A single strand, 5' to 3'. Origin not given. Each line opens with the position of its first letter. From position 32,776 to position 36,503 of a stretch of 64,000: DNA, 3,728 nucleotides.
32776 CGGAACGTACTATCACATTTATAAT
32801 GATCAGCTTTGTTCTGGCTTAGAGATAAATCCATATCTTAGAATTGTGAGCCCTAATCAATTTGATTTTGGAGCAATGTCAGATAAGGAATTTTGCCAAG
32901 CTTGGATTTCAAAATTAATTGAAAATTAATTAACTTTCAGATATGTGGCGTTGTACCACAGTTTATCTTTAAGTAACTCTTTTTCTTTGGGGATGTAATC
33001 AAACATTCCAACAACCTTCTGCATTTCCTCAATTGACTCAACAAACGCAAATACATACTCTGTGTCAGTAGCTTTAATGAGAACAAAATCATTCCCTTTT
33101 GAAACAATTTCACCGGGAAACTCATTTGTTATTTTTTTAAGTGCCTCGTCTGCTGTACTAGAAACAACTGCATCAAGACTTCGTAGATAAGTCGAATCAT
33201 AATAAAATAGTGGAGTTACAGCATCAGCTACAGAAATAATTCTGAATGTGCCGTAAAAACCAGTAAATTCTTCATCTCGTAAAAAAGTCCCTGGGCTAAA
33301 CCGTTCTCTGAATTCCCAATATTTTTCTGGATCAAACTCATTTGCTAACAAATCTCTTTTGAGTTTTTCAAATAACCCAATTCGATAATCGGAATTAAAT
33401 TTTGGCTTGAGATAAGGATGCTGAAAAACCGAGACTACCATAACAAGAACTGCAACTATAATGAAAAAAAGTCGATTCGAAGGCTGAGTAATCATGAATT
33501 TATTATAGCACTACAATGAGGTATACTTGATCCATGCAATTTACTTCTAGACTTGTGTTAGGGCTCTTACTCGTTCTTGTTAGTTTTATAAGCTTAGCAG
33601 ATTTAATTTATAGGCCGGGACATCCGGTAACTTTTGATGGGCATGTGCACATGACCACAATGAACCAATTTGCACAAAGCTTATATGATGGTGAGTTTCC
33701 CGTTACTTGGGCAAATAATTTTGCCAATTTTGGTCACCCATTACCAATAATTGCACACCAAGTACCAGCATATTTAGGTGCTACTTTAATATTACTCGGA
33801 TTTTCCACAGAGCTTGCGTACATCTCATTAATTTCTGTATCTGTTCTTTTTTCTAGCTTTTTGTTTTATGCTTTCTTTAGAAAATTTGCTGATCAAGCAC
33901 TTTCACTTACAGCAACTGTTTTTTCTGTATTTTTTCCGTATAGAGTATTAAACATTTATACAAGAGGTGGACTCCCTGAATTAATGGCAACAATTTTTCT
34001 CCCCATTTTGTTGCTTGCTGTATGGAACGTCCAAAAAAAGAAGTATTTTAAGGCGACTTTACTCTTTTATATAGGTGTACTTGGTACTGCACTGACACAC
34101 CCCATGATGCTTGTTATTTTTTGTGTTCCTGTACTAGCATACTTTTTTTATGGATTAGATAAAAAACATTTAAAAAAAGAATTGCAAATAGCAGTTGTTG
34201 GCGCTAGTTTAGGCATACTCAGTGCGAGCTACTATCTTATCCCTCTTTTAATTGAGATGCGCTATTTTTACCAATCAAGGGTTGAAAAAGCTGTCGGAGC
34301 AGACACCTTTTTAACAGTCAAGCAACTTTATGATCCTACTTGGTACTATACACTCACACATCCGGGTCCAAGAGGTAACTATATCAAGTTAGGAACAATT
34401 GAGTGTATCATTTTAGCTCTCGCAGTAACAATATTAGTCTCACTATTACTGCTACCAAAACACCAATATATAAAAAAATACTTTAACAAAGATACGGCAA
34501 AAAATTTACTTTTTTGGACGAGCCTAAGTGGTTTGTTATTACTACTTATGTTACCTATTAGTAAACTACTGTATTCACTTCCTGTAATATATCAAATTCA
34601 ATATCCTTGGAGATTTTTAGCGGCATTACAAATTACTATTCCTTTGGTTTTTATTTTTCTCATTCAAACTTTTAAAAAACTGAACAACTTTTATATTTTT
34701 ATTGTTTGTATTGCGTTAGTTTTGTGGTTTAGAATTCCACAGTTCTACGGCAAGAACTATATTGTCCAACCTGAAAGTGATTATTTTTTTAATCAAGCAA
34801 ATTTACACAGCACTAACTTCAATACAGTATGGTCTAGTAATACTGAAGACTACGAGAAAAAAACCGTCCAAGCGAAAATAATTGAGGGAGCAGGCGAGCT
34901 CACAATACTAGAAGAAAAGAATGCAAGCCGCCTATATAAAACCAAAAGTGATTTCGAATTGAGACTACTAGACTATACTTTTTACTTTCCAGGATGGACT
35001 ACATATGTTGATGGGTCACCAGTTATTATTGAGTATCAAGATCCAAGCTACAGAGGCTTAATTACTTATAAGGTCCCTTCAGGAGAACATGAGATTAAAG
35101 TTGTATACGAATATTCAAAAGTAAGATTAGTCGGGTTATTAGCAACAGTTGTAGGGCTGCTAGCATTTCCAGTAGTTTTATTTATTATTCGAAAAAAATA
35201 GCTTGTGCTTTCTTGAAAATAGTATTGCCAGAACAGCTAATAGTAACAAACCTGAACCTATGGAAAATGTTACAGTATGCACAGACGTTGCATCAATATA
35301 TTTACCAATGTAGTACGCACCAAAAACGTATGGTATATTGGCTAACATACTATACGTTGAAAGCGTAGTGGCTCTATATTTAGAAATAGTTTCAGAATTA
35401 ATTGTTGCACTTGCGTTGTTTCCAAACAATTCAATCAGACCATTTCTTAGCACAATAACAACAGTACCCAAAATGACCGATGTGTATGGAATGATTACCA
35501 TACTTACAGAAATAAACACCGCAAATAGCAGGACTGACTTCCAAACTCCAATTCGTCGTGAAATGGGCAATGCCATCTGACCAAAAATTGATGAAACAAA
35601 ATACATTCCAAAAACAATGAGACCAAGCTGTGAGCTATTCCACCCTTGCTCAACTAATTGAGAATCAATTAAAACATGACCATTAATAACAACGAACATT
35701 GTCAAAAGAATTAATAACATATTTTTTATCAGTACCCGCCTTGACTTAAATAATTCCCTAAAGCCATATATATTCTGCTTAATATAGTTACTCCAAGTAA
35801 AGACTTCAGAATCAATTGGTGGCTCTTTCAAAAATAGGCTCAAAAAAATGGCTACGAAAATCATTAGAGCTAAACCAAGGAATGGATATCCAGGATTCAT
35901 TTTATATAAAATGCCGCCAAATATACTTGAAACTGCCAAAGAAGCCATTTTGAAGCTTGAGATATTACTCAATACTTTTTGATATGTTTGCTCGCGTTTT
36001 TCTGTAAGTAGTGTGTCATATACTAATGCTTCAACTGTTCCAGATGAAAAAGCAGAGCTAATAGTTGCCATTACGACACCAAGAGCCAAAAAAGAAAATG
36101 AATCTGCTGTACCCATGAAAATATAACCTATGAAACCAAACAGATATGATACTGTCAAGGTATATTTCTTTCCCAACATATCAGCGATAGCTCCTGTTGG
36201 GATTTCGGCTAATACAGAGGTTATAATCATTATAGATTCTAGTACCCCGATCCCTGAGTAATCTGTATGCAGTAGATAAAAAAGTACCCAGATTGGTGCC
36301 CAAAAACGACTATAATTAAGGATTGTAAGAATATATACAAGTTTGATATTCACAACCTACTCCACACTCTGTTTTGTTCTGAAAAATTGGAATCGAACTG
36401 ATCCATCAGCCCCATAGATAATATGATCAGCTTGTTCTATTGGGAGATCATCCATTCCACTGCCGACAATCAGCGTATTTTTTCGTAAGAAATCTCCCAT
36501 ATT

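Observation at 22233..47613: Unusually dense array of ~11 polytopic GT-C-type membrane glycosyltransferases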

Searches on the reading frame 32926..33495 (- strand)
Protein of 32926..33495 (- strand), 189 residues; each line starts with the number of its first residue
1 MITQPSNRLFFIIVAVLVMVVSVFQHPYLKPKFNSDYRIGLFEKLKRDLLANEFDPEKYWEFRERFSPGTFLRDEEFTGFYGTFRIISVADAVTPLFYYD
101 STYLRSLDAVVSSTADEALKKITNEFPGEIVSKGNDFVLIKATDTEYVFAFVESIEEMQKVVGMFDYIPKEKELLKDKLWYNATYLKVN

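Call 3: search_protein_families(library=pfam, proteins=[window:32926-33495:-], max_evalue=0.01)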
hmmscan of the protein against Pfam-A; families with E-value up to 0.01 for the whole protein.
window:32926-33495:- (189 aa): 0 families

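Call 14: search_protein_families(library=ncbifam, proteins=[window:32926-33495:-], max_evalue=0.01)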
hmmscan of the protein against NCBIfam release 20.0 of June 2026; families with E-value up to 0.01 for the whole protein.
window:32926-33495:- (189 aa): 0 families

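Call 38: find_homologous_proteins(query=window:32926-33495:-, max_evalue=0.001)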
Query window:32926-33495:- (189 aa): 21 proteins with E <= 0.001 among 89 candidates.
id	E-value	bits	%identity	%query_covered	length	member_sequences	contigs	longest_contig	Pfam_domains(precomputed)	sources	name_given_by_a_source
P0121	9.2e-120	415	100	100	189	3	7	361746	-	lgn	-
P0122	1.2e-81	291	69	99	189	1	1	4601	-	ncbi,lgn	-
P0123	1.9e-80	287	68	100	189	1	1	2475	-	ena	-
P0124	1.6e-73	264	62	99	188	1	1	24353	-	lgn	-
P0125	1.5e-72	261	61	100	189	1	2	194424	-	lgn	-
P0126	2.0e-69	251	60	100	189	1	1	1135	-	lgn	-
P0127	2.0e-68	248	59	99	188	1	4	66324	-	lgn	-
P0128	6.6e-68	246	58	100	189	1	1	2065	-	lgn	-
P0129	6.0e-66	239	59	98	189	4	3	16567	-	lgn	-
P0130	1.0e-65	239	55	99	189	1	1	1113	-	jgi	-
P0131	1.4e-65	238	55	100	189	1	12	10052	-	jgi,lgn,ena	-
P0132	2.0e-64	234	61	86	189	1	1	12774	-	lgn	-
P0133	7.1e-62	226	53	99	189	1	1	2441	-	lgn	-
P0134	2.8e-60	221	54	97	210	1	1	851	-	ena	-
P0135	3.2e-60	221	54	100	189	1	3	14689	-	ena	-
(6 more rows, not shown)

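Call 46: predict_structure(alignment_id=A3)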
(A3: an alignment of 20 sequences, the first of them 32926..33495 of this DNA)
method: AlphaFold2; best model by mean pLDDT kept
length: 189 residues; sequences in the alignment: 20
mean_pLDDT: 88.6   pTM: 0.81
mean pLDDT of the five models: 88.6, 88.5, 88.2, 88.0, 85.4
residues with pLDDT >= 90: 114; 70-90: 65; 50-70: 9; < 50: 1
segments of 3 or more residues with pLDDT < 50: none
pLDDT, mean of each block of 10 residues (from residue 1): 67 89 79 87 96 94 92 89 83 92 95 95 93 96 96 91 69 88 93
secondary structure, 60 per line:
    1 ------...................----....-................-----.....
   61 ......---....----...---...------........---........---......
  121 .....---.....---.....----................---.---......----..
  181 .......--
elements in order: H7-25 H30-33 H35-50 H56-66 E70-73 E78-80 E84-86 E93-100 E104-111 H115-125 E129-133 E137-141 E146-154 H155-161 H169-174 E179-187

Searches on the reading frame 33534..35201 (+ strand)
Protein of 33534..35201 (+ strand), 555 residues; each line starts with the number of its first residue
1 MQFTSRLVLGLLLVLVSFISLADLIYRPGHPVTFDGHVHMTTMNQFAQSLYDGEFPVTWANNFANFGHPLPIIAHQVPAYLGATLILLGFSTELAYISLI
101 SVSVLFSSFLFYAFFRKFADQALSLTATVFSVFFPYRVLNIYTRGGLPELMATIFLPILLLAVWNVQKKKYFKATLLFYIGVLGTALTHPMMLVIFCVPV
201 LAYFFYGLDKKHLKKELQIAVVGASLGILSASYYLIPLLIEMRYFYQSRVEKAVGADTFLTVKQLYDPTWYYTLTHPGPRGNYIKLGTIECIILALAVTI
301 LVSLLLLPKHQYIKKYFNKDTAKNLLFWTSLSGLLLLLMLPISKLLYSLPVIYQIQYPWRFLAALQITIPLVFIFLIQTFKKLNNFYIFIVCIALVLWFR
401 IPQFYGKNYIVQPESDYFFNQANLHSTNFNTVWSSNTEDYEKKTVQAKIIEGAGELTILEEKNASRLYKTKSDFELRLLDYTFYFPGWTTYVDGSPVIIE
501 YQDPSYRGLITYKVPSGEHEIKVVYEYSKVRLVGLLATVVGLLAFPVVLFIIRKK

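Call 3: search_protein_families(library=pfam, proteins=[window:33534-35201:+], max_evalue=0.01)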
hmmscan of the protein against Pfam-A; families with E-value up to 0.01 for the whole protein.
window:33534-35201:+ (555 aa): 1 family
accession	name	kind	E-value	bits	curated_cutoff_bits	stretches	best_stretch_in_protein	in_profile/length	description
PF10131.15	PTPS_related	-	9e-06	24.9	26.4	1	80-396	10-300/621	6-pyruvoyl-tetrahydropterin synthase related domain; membrane protein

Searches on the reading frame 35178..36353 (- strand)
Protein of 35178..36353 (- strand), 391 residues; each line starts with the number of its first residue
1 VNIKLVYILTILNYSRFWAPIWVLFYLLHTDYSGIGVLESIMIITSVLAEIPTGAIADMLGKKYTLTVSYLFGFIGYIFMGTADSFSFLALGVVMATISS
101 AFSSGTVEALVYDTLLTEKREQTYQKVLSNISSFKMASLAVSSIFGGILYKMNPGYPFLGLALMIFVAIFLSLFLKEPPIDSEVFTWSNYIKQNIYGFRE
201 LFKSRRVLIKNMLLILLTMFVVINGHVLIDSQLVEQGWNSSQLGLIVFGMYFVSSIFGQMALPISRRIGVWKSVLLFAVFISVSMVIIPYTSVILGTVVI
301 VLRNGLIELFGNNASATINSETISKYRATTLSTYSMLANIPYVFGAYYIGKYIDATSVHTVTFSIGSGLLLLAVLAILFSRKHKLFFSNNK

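Call 4: search_protein_families(library=pfam, proteins=[window:35178-36353:-], max_evalue=0.01)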
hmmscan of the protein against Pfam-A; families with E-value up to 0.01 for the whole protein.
window:35178-36353:- (391 aa): 1 family
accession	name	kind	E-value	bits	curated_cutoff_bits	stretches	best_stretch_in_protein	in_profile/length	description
PF07690.21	MFS_1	-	1.1e-21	77.6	33.4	2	7-346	5-347/347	Major Facilitator Superfamily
